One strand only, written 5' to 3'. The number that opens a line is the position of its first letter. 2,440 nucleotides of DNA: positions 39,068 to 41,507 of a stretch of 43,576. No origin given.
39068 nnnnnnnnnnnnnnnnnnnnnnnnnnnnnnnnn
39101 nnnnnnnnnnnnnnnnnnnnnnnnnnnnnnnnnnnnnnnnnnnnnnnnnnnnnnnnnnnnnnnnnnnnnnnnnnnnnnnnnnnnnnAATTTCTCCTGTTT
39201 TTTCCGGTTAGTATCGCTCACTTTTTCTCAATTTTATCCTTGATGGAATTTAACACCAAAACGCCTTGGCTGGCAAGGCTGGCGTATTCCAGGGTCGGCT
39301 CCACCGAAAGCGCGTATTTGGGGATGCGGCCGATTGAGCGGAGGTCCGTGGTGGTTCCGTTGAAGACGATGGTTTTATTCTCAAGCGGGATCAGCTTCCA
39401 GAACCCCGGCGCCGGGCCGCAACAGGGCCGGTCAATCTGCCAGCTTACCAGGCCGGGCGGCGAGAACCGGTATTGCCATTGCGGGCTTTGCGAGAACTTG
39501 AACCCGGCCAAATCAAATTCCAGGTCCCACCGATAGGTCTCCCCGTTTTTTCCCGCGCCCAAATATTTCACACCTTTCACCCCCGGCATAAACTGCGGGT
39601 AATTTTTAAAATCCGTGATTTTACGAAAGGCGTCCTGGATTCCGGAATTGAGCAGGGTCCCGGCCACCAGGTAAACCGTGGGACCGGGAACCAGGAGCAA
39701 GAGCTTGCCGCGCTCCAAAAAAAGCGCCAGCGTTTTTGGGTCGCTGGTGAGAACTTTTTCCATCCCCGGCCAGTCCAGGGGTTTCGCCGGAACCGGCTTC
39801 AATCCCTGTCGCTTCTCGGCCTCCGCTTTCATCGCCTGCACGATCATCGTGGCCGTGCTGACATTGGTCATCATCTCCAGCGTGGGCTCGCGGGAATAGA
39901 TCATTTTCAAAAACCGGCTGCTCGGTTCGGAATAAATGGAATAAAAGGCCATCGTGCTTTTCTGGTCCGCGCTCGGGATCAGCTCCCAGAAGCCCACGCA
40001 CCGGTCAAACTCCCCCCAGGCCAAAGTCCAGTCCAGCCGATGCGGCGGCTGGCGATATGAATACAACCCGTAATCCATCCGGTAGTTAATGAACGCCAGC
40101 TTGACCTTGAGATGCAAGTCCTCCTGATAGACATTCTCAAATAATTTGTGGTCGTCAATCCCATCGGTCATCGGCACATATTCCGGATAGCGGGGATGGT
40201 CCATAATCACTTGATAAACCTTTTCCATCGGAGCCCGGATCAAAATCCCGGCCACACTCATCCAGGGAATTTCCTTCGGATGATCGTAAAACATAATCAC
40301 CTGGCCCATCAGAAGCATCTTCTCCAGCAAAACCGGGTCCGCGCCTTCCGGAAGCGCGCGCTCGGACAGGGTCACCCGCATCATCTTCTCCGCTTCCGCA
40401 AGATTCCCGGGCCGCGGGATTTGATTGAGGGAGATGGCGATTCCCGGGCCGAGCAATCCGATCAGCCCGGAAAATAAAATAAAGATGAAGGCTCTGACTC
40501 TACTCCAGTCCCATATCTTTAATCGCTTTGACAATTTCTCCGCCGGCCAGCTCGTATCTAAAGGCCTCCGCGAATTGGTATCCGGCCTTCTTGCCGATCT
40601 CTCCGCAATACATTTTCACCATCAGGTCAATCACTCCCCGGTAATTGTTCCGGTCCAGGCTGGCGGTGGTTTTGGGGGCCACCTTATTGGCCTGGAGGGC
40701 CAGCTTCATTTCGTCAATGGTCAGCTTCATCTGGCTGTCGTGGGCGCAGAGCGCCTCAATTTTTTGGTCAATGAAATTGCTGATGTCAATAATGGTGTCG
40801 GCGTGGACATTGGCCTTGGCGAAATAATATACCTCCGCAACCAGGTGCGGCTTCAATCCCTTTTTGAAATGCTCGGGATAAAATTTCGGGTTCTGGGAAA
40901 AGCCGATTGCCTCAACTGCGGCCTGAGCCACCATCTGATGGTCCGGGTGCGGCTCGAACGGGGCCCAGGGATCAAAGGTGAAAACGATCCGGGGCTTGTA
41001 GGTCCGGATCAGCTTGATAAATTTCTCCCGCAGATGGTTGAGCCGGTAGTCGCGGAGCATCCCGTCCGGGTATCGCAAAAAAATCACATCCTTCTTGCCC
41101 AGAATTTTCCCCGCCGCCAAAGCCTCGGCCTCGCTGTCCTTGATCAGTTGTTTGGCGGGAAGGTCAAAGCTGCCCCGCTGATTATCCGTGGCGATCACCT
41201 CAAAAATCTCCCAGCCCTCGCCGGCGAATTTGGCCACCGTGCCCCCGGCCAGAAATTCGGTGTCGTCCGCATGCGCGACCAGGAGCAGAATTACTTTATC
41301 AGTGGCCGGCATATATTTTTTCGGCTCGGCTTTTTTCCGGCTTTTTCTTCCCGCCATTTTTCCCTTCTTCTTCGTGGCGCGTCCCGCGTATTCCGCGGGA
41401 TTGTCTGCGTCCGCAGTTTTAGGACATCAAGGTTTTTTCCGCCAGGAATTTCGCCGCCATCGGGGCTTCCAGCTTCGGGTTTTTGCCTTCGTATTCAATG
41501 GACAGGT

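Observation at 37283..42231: Deacetylase + two secreted double-START paralogs + GNAT: candidate glycolipid/hydrophobic-ligand remodelling and carrier cluster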

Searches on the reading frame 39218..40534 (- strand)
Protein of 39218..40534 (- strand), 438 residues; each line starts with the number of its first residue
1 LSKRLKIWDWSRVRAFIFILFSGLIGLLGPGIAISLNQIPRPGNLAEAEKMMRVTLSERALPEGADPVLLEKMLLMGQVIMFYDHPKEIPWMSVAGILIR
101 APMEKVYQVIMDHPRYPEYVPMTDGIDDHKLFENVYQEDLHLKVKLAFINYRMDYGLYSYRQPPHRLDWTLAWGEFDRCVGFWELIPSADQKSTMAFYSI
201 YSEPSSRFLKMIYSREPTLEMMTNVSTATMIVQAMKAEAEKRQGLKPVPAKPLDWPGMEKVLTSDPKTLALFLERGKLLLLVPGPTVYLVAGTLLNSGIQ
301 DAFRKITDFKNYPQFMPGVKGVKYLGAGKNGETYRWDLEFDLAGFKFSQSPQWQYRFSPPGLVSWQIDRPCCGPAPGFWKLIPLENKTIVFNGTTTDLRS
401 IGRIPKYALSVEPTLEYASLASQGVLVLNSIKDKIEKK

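Call 3: search_protein_families(library=pfam, proteins=[window:39218-40534:-], max_evalue=0.1)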
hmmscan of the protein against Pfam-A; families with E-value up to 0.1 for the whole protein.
window:39218-40534:- (438 aa): 2 families
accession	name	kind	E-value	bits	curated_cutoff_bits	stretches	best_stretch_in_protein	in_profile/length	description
PF03364.25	Polyketide_cyc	-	1.3e-14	55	23.4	2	99-212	1-109/126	Polyketide cyclase / dehydrase and lipid transport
PF10604.15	Polyketide_cyc2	-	2.6e-08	34.7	27.4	2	97-197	8-104/142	Polyketide cyclase / dehydrase and lipid transport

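Call 4: search_protein_families(library=ncbifam, proteins=[window:39218-40534:-], max_evalue=0.1)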
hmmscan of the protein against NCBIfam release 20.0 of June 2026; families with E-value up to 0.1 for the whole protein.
window:39218-40534:- (438 aa): 1 family
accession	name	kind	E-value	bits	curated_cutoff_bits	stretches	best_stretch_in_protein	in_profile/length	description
NF007999.1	PRK10724.1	equivalog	0.00018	21.8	258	0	298-332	13-47/144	type II toxin-antitoxin system RatA family toxin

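Call 68: search_protein_families(library=padloc, proteins=[window:39218-40534:-], max_evalue=0.001)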
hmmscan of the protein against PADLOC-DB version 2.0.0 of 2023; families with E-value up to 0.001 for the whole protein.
window:39218-40534:- (438 aa): 0 families

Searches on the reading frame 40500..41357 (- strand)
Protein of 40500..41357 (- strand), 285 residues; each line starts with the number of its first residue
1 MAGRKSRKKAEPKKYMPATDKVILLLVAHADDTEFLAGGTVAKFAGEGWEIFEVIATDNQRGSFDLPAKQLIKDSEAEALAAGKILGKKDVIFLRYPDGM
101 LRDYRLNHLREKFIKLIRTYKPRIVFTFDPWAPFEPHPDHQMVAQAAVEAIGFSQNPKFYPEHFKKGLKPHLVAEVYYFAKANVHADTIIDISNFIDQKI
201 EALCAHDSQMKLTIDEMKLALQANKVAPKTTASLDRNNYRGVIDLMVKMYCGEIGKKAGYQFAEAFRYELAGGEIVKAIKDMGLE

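Call 3: search_protein_families(library=pfam, proteins=[window:40500-41357:-], max_evalue=0.1)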
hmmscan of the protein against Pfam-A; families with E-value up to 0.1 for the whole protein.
window:40500-41357:- (285 aa): 1 family
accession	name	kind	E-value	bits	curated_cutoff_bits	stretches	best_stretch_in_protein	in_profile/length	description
PF02585.22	PIG-L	-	3.8e-28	99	28.2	1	24-151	1-129/129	GlcNAc-PI de-N-acetylase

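Call 4: search_protein_families(library=ncbifam, proteins=[window:40500-41357:-], max_evalue=0.1)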
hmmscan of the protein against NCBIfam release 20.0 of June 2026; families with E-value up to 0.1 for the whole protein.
window:40500-41357:- (285 aa): 4 families
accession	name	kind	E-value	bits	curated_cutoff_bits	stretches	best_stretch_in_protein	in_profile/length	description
TIGR04001.1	thiol_BshB1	equivalog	4e-28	98.7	182.5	1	23-225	4-194/226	bacillithiol biosynthesis deacetylase BshB1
TIGR04000.1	thiol_BshB2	equivalog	9.7e-18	64.6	195.25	1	23-227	3-202/217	bacillithiol biosynthesis deacetylase BshB2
TIGR03446.1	mycothiol_Mca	equivalog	2.5e-13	50.2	277.15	2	97-179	97-174/283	mycothiol conjugate amidase Mca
TIGR03445.1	mycothiol_MshB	equivalog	2.5e-11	44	224.35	2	109-157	111-158/284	N-acetyl-1-D-myo-inositol-2-amino-2-deoxy-alpha-D-glucopyranoside deacetylase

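Call 16: find_homologous_proteins(query=window:40500-41357:-, max_evalue=1e-10)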
Query window:40500-41357:- (285 aa): 169 proteins with E <= 1e-10 among 2108 candidates; the best 120 are listed.
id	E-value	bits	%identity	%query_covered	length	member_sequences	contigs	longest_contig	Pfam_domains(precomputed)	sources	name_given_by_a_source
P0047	2.2e-188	642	100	100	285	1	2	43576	PF02585.23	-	-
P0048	1.4e-166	571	91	95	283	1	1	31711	PF02585.23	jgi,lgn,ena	-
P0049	5.7e-166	569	87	100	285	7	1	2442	PF02585.23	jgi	-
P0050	1.3e-152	525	80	100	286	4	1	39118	PF02585.23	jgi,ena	-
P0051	1.1e-150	518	79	100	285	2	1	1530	PF02585.23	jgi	jgi:LmbE family N-acetylglucosaminyl deacetylase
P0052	1.3e-150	518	80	95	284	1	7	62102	PF02585.23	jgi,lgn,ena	-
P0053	1.8e-148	511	79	100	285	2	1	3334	PF02585.23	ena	-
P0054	7.4e-140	483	79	94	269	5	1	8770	PF02585.23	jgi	jgi:LmbE family N-acetylglucosaminyl deacetylase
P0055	7.4e-139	480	79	94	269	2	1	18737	PF02585.23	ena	-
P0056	3.0e-136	471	76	94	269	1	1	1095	PF02585.23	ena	-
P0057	7.5e-135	467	75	93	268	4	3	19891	PF02585.23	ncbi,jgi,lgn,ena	-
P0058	1.1e-134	466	75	93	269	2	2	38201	PF02585.23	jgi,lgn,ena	-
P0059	2.3e-134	465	76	93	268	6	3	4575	PF02585.23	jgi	-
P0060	1.2e-133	463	74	94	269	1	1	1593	PF02585.23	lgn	-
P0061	5.8e-133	460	75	94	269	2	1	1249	PF02585.23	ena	-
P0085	4.1e-101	356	62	89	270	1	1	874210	PF02585.23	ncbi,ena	-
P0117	3.1e-92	327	55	88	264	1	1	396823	PF02585.23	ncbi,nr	ncbi:MAG: PIG-L family deacetylase [Deltaproteobacteria bacterium]|nr:PIG-L family deacetylase [Delt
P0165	6.9e-81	290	50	88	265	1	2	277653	PF02585.23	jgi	jgi:LmbE family N-acetylglucosaminyl deacetylase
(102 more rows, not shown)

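Call 17: find_encoding_contigs(protein=P0085, flank=7000, max_places=1)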
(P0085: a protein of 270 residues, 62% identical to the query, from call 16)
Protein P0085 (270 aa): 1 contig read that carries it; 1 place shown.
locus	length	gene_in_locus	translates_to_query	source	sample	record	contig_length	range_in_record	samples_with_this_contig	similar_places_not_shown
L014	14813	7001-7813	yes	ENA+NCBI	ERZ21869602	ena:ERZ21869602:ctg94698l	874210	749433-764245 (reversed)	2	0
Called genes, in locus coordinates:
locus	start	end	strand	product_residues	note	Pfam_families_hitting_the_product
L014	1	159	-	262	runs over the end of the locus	PF01869:BcrAD_BadFG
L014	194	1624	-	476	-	PF06050:HGD-D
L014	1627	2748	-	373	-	PF06050:HGD-D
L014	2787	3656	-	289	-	PF03781:FGE-sulfatase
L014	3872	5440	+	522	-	-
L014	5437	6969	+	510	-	-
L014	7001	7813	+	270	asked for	PF02585:PIG-L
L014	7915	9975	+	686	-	PF00884:Sulfatase, PF01663:Phosphodiest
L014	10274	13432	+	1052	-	PF07021:MetW, PF13489:Methyltransf_23, PF08241:Methyltransf_11, PF08242:Methyltransf_12, PF13649:Methyltransf_25, PF13847:Methyltransf_31, PF00535:Glycos_transf_2, PF13641:Glyco_tranf_2_3, +7 more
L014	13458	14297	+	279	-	PF08668:HDOD, PF01966:HD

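Call 18: find_encoding_contigs(protein=P0117, flank=7000, max_places=1)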
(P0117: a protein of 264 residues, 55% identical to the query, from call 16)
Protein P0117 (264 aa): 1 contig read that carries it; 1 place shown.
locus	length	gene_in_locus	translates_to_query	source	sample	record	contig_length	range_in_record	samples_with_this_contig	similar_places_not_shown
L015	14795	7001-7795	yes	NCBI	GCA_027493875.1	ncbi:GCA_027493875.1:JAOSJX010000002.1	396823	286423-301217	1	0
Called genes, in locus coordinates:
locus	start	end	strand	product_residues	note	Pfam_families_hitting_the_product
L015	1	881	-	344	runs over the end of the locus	PF07719:TPR_2 (faint)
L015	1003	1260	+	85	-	-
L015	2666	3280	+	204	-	PF01728:FtsJ, PF13489:Methyltransf_23 (weak), PF13847:Methyltransf_31, PF13649:Methyltransf_25 (weak)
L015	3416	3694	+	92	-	-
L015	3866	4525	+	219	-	-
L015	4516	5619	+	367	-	PF03062:MBOAT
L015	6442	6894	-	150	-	PF12694:cpYpsA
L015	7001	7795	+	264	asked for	PF02585:PIG-L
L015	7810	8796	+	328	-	PF26626:DUF8201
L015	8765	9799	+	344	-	PF26626:DUF8201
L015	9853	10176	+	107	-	PF13146:TRL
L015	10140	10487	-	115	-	-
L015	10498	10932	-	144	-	PF04028:DUF374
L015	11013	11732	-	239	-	PF02129:Peptidase_S15 (faint), PF00326:Peptidase_S9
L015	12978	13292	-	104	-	-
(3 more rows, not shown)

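Call 19: find_encoding_contigs(protein=P0165, flank=7000, max_places=1)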
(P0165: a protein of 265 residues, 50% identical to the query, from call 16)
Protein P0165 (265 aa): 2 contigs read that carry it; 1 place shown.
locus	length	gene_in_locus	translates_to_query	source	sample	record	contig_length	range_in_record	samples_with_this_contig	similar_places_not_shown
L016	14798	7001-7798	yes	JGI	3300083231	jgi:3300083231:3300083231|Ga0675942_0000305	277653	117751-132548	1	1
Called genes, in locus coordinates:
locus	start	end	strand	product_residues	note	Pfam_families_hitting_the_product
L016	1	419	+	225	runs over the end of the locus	-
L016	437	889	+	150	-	PF02481:DNA_processg_A (faint), PF18306:LDcluster4, PF03641:Lysine_decarbox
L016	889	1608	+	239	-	PF01476:LysM, PF01551:Peptidase_M23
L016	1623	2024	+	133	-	PF00903:Glyoxalase, PF13468:Glyoxalase_3, PF13669:Glyoxalase_4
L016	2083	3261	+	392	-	PF00108:Thiolase_N, PF02803:Thiolase_C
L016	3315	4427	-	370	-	PF04055:Radical_SAM, PF06968:BATS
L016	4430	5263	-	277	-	PF00977:His_biosynth (faint), PF05690:ThiG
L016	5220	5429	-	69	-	PF02597:ThiS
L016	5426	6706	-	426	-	PF01964:ThiC_Rad_SAM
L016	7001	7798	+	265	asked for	PF02585:PIG-L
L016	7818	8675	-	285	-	PF13103:TonB_2, PF03544:TonB_C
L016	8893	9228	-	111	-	-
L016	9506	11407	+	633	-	PF00069:Pkinase, PF07714:PK_Tyr_Ser-Thr, PF01636:APH (faint)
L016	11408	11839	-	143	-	-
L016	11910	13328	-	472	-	PF02310:B12-binding, PF04055:Radical_SAM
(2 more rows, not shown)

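Call 32: search_solved_structures(query=window:40500-41357:-, max_evalue=0.001, show_alignments=1)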
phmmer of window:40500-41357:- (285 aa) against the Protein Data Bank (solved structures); distinct sequences matched with E-value up to 0.001: 9.
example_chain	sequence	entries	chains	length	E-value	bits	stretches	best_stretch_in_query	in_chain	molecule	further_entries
3wl4_A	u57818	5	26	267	4.2e-29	104.8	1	21-211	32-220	Uncharacterized protein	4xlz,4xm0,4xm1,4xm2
8bgn_A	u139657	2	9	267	1.6e-27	99.6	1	21-211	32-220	Diacetylchitobiose deacetylase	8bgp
8bgo_A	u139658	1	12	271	1.7e-27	99.5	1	21-211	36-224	Diacetylchitobiose deacetylase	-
3we7_A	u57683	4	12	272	4e-24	88.5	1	21-211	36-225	Putative uncharacterized protein PH0499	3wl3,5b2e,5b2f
2ixd_A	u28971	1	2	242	3.6e-21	78.8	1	23-223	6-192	LMBE-RELATED PROTEIN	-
5bmo_A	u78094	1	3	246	3e-20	75.8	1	17-211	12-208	Putative uncharacterized protein LnmX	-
6p2t_A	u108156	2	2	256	1.8e-15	60.2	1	23-218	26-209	N-acetyl-alpha-D-glucosaminyl L-malate deacetylase 1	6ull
1uan_A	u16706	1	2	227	3.3e-11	46.1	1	23-210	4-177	hypothetical protein TT1542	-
5cgz_A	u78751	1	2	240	2.6e-06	30.1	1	23-228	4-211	4-oxalmesaconate hydratase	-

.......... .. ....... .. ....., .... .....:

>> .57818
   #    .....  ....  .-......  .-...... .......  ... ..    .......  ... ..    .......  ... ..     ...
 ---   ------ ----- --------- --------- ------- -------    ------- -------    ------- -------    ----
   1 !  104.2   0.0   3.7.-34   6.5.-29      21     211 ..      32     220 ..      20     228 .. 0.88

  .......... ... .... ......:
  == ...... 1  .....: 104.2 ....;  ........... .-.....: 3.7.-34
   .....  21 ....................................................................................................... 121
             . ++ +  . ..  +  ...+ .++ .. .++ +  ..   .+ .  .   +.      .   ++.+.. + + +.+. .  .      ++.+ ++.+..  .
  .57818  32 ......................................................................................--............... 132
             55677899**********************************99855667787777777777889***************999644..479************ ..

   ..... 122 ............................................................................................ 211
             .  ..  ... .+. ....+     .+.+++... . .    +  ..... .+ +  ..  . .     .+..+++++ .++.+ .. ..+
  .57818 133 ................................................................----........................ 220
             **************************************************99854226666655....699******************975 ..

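Call 42: search_protein_families(library=pfam, proteins=[L014:7915-9975:+, L014:3872-5440:+, L014:5437-6969:+], max_evalue=0.001)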
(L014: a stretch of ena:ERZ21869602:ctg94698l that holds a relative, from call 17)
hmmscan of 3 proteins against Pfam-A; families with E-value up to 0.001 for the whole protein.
L014:7915-9975:+ (686 aa): 3 families
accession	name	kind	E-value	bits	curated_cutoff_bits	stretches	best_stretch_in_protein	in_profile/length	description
PF00884.28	Sulfatase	-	1.5e-39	136.6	25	1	243-579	1-300/301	Sulfatase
PF01663.27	Phosphodiest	-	5.2e-18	66.2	23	1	246-524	2-220/342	Type I phosphodiesterase / nucleotide pyrophosphatase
PF02995.22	DUF229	-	0.00059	19.1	25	0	492-527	310-345/496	Protein of unknown function (DUF229)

L014:3872-5440:+ (522 aa): 0 families

L014:5437-6969:+ (510 aa): 0 families

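Call 48: search_protein_families(library=ncbifam, proteins=[L014:7915-9975:+], max_evalue=0.001)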
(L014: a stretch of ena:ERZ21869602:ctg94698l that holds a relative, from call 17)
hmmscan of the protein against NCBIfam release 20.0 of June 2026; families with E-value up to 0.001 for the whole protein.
L014:7915-9975:+ (686 aa): 16 families
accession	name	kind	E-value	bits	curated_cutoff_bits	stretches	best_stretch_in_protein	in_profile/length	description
NF010322.0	PRK13759.1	equivalog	2.1e-32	112.3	481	2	410-567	185-348/486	arylsulfatase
TIGR03417.1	chol_sulfatase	equivalog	2.9e-23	82.5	433.45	2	477-584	246-350/500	choline-sulfatase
NF045661.1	HdlasePehA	equivalog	1.7e-21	76.4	900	2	462-581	258-378/506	phosphoric/sulfuric ester hydrolase PehA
NF038075.1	fam_STM4013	hypoth_equivalog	1.6e-16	60.6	250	2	412-535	157-244/261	STM4013/SEN3800 family hydrolase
NF052527.1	Mn_arylsulf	exception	1.1e-15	57.6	850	1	409-569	182-347/479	manganese-dependent arylsulfatase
NF007160.0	PRK09598.1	equivalog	3.1e-12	45.6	561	1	473-575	391-498/523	phosphoethanolamine--lipid A transferase EptA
NF028537.1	P_eth_NH2_trans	domain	4.4e-12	45.3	500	1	468-535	395-460/527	phosphoethanolamine--lipid A transferase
NF008619.0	PRK11598.1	equivalog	2.7e-07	29.4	660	1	473-535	406-468/546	phosphoethanolamine transferase EptA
NF008593.0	PRK11560.1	equivalog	3.6e-07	28.8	493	0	244-273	249-278/563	kdo(2)-lipid A phosphoethanolamine 7''-transferase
NF047438.1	polymyxin_MCR12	exception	4.4e-07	28.6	1200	1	472-536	407-471/548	MCR-12 family phosphoethanolamine--lipid A transferase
NF033670.1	polymyxin_MCR6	exception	1e-05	24.6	1235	0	471-535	412-476/538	MCR-6 family phosphoethanolamine--lipid A transferase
NF000465.1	polymyxin_MCR1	exception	1.2e-05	24.4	1100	0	465-535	410-478/541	MCR-1 family phosphoethanolamine--lipid A transferase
NF012159.0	polymyxin_MCR2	exception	4.6e-05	22.4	1200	0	465-535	408-476/538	MCR-2 family phosphoethanolamine--lipid A transferase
NF053859.1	polymyxin_MCR13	exception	0.00029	19.8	1250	0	476-536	404-464/541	MCR-13 family phosphoethanolamine--lipid A transferase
NF033669.1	polymyxin_MCR8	exception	0.00076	18.5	1250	0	481-536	417-472/565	MCR-8 family phosphoethanolamine--lipid A transferase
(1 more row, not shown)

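Call 68: search_protein_families(library=padloc, proteins=[window:40500-41357:-], max_evalue=0.001)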
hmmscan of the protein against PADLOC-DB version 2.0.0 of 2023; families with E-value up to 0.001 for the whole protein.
window:40500-41357:- (285 aa): 0 families
